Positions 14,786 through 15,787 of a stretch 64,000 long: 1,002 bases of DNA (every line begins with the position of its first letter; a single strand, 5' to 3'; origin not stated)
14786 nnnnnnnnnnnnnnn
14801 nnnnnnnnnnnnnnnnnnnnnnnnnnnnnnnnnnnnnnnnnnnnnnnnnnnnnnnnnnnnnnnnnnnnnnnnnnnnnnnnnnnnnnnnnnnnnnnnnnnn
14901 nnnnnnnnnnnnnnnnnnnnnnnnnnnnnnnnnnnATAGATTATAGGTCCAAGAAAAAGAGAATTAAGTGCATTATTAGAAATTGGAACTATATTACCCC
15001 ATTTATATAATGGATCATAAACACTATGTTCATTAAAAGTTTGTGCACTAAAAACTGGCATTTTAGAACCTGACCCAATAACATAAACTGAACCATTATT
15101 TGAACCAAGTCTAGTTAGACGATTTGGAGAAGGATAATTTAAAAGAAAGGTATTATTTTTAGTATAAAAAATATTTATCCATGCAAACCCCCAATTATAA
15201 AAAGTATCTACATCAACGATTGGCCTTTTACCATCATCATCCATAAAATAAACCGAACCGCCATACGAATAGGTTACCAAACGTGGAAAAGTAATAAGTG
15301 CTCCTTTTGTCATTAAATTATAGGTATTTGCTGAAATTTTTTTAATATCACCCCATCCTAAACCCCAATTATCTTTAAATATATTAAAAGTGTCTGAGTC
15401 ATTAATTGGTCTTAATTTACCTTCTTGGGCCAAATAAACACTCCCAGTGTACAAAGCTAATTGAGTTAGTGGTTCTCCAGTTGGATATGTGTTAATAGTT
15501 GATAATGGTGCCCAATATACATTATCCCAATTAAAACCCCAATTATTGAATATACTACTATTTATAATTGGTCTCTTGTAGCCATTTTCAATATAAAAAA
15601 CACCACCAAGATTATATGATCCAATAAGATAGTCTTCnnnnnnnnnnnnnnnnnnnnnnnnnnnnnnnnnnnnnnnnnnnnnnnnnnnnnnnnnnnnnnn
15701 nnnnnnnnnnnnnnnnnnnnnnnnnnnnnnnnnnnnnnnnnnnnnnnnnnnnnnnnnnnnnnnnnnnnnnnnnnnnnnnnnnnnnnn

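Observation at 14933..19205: Two paralogous secreted repeat proteins with a 177-bp near-identical core (recent gene conversion); one is a metzincin protease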

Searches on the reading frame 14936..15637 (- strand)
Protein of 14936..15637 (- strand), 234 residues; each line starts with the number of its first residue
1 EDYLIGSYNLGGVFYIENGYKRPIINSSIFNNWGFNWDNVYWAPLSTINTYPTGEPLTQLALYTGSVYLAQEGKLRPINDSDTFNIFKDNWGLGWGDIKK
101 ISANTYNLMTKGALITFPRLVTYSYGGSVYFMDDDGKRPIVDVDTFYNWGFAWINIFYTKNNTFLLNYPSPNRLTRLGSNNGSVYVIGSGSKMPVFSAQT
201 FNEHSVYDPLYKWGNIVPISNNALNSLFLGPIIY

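Call 38: search_solved_structures(query=A2, max_evalue=10, show_alignments=2)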
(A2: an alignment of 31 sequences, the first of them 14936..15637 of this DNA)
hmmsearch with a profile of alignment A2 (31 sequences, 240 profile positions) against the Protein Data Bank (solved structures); distinct sequences matched with E-value up to 10: 3.
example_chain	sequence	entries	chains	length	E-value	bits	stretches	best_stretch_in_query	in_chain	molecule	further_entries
5bvt_A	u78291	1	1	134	0.008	19.1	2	130-184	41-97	Epidermal fatty acid-binding protein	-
2j6a_A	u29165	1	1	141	0.19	14.6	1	92-150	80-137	PROTEIN TRM112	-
4qtt_A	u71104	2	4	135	0.43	13.5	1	92-141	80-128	Multifunctional methyltransferase subunit TRM112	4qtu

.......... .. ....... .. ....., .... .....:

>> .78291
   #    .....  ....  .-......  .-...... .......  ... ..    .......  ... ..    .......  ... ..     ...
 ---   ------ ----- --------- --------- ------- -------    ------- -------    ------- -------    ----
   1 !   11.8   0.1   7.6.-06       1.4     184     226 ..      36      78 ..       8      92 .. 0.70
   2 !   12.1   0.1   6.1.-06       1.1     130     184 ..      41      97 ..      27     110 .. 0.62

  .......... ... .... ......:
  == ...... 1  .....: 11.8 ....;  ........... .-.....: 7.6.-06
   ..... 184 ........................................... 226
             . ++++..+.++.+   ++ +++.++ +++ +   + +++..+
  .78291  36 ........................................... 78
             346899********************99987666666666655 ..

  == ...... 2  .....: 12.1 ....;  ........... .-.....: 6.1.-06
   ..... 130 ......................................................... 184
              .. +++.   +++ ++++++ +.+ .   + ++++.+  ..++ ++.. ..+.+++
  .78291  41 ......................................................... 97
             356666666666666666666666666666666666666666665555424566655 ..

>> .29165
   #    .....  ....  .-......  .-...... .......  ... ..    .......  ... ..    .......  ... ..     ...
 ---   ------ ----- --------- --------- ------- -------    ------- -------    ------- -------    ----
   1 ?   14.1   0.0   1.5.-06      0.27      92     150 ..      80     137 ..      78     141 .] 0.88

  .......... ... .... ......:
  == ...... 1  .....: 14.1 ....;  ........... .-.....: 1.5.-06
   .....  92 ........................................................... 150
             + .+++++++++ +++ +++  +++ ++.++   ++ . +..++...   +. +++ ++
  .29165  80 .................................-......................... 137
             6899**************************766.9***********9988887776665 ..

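Call 39: search_protein_families(library=pfam, alignment_id=A2, max_evalue=1)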
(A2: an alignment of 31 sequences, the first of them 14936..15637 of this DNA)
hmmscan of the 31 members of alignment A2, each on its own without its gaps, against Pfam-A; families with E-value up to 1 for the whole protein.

A. member 1, window:14936-15637:- (234 aa): 0 families

B. families by the number of members that match (of 31 scanned): 20 families
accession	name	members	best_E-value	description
PF05108.18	T7SS_ESX1_EccB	12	1.5e-06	Type VII secretion system ESX-1, transport TM domain B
PF07171.17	MlrC_C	4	0.01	MlrC C-terminus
PF21540.3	Choline_bind_4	3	0.059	Choline-binding repeat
PF20724.2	DUF6831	2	0.059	Domain of unknown function (DUF6831)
PF09288.16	UBA_3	1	0.0067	Fungal ubiquitin-associated domain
PF18200.7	Big_11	1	0.0068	Bacterial Ig-like domain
PF08447.18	PAS_3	1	0.016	PAS fold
PF19646.4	DUF6149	1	0.025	Family of unknown function (DUF6149)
PF01731.26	Arylesterase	1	0.027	Arylesterase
PF01568.27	Molydop_binding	1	0.027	Molydopterin dinucleotide binding domain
PF11525.13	CopK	1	0.04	Copper resistance protein K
PF01640.23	Peptidase_C10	1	0.055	Peptidase C10 family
PF25641.1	Head_fiber_dimeric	1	0.099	Head fiber dimeric protein-like domain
PF13738.12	Pyr_redox_3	1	0.11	Pyridine nucleotide-disulphide oxidoreductase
PF13080.11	DUF3926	1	0.13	Protein of unknown function (DUF3926)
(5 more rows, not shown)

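Call 44: predict_structure(alignment_id=A3)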
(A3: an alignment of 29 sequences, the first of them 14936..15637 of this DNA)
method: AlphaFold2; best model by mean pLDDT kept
length: 234 residues; sequences in the alignment: 29
mean_pLDDT: 87.3   pTM: 0.60
mean pLDDT of the five models: 87.3, 86.3, 84.9, 84.5, 83.9
residues with pLDDT >= 90: 92; 70-90: 137; 50-70: 5; < 50: 0
segments of 3 or more residues with pLDDT < 50: none
pLDDT, mean of each block of 10 residues (from residue 1): 87 88 85 89 93 84 92 84 83 86 90 78 89 82 79 87 86 83 91 96 92 89 90 96
secondary structure, 60 per line:
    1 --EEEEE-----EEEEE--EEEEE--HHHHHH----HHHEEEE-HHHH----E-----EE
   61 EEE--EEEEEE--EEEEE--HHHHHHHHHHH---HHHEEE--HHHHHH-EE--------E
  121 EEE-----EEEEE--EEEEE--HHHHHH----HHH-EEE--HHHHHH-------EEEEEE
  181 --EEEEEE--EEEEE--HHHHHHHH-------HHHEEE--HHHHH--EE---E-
elements in order: E3-7 E13-17 E20-24 H27-32 E40-43 H45-48 E59-63 E66-71 E74-78 H81-91 E98-100 H103-108 E120-123 E129-133 E136-140 H143-148 E157-159 H162-167 E175-180 E183-188 E191-195 H198-205 E216-218 H221-225

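Call 54: find_related_loci(query=A4, collection=metagenome_contigs, flank=8000)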
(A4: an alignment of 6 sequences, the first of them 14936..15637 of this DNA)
Query A4 (234 aa) in metagenome_contigs; peptide patterns used: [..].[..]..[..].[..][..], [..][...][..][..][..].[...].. (x = any residue, [..] = any of these).
600 stretches matched a pattern (row limit reached: there are more); 1 encode a relative of the query (tblastn E <= 1e-3); 1 distinct loci.
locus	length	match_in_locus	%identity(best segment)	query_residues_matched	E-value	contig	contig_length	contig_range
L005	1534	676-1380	52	4-233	2e-81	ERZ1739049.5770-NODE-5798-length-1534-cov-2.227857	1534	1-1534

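Call 59: search_protein_families(library=pfam, proteins=[L005:226-1452:+], max_evalue=0.001)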
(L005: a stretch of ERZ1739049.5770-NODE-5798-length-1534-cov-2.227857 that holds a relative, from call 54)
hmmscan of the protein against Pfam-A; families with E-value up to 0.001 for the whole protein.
L005:226-1452:+ (409 aa): 1 family
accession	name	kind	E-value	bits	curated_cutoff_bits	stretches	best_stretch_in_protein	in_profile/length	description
PF14870.12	PSII_BNR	-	9.4e-09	35.4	27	1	58-113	7-62/303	Photosynthesis system II assembly factor YCF48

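Call 80: fold_search(model_id=the predicted structure, library=viral)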
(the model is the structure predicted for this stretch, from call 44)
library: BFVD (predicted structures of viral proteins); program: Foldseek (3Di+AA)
matches with E <= 10: 564; with E <= 0.001: 2
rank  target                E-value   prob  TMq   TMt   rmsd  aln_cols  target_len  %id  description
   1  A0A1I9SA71            1.4e-05  1.00  0.28  0.49   7.5       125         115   20  Uncharacterized protein [Rhodococcus phage Weasels2]
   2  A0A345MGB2            9.4e-04  1.00  0.24  0.51   7.0        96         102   21  Uncharacterized protein [Streptomyces phage LukeCage]
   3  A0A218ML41            7.4e-03  1.00  0.21  0.25   3.7        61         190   18  Uncharacterized protein [uncultured virus]
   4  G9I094                8.3e-03  0.15  0.12  0.05  18.7       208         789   12  Matrix metalloprotease [Helicoverpa zea nudivirus 2]
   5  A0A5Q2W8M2            9.4e-03  1.00  0.23  0.11   4.8        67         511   21  (no name in the UniProt tables at hand)
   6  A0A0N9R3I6            1.3e-02  0.93  0.20  0.12  12.6       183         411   10  Uncharacterized protein [Chrysochromulina ericina virus CeV-01B]
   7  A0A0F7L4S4            2.5e-02  1.00  0.25  0.18   2.4        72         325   18  Uncharacterized protein [uncultured marine virus]
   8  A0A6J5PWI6            2.6e-02  1.00  0.21  0.43   2.1        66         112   18  Uncharacterized protein [uncultured Caudovirales phage]
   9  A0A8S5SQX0            4.8e-02  0.98  0.21  0.22   6.7        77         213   10  Lysozyme [Siphoviridae sp. ctJyX12]
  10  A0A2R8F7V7            5.4e-02  0.06  0.11  0.10  17.8       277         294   11  CPXV013 protein [Cowpox virus]
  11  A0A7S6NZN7            5.8e-02  0.98  0.20  0.07   3.3        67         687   16  (no name in the UniProt tables at hand)
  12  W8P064                8.3e-02  0.60  0.18  0.14  13.5       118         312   18  M23ase beta-sheet core domain-containing protein [Microbacterium phage vB_MoxS-ISF9]
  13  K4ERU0                8.8e-02  0.14  0.11  0.05  15.8       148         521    7  Metalloproteinase [Epinotia aporema granulovirus]
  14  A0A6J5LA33            8.8e-02  0.07  0.12  0.10  16.3       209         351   11  Uncharacterized protein [uncultured Caudovirales phage]
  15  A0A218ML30            1.2e-01  0.99  0.24  0.14   2.7        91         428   16  Uncharacterized protein [uncultured virus]
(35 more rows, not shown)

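Call 83: search_protein_representatives(alignment_id=A3)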
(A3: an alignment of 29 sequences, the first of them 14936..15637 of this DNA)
Query: 29 sequences, 238 profile positions. Proteins with E-value up to 0.001 (for the whole library): 9469; up to 1e-10: 4305; up to 1e-30: 834. The best 150 are listed.
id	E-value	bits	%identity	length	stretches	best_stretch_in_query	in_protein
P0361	6.1e-233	785.5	-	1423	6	5-235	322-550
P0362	1.4e-134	463.4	-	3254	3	4-234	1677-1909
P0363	1.5e-122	424.1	-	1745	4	16-235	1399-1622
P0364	1.6e-121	420.7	-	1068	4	5-220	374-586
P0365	3.2e-120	416.5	-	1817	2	3-236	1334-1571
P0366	3.0e-115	400.2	-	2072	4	5-233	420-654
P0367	2.2e-107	374.5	-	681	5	100-235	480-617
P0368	3.9e-106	370.4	-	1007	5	5-232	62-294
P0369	1.1e-104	365.6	-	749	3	5-233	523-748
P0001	1.7e-100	351.9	-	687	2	3-234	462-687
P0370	4.5e-100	350.5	-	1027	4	4-234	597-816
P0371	7.9e-99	346.4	-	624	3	3-232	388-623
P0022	3.7e-95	334.4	-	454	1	2-234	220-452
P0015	2.6e-94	331.7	-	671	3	3-225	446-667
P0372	4.2e-94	331.0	-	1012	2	3-232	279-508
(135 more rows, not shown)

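Call 85: search_protein_families(library=pfam, alignment_id=A5, max_evalue=0.00001)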
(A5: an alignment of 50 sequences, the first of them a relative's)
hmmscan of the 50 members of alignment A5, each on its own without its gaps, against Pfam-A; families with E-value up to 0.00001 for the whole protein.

A. member 1, P0361 (1423 aa): 2 families
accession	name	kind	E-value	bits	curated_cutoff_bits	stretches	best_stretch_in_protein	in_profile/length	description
PF05108.18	T7SS_ESX1_EccB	-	4.2e-10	39.3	27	0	494-558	184-249/474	Type VII secretion system ESX-1, transport TM domain B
PF09454.15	Vps23_core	-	1.4e-08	35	26.8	0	974-1003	20-49/64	Vps23 core domain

B. families by the number of members that match (of 50 scanned): 28 families (the first 25 are shown)
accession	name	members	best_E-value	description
PF01510.30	Amidase_2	19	1.9e-18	N-acetylmuramoyl-L-alanine amidase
PF08486.15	SpoIID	18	5.4e-18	Stage II sporulation protein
PF00082.27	Peptidase_S8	4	2.1e-58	Subtilase family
PF05108.18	T7SS_ESX1_EccB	4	4.2e-10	Type VII secretion system ESX-1, transport TM domain B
PF07691.17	PA14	2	1.4e-50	PA14 domain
PF13620.12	CarboxypepD_reg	2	2.8e-47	Carboxypeptidase regulatory-like domain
PF00188.32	CAP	2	9e-23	Cysteine-rich secretory protein family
PF01832.25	Glucosaminidase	2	1.5e-14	Mannosyl-glycoprotein endo-beta-N-acetylglucosaminidase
PF13715.12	CarbopepD_reg_2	2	1.4e-12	CarboxypepD_reg-like domain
PF25020.1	TTR_TEN1-4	2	4.4e-11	Teneurin TTR-like domain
PF19078.6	Big_12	1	3.3e-58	Bacterial Ig-like domain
PF05345.18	He_PIG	1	3.1e-35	Putative Ig domain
PF08310.17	LGFP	1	2.2e-20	LGFP repeat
PF17957.7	Big_7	1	6e-13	Bacterial Ig domain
PF14686.12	fn3_3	1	9.3e-13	Polysaccharide lyase family 4, domain II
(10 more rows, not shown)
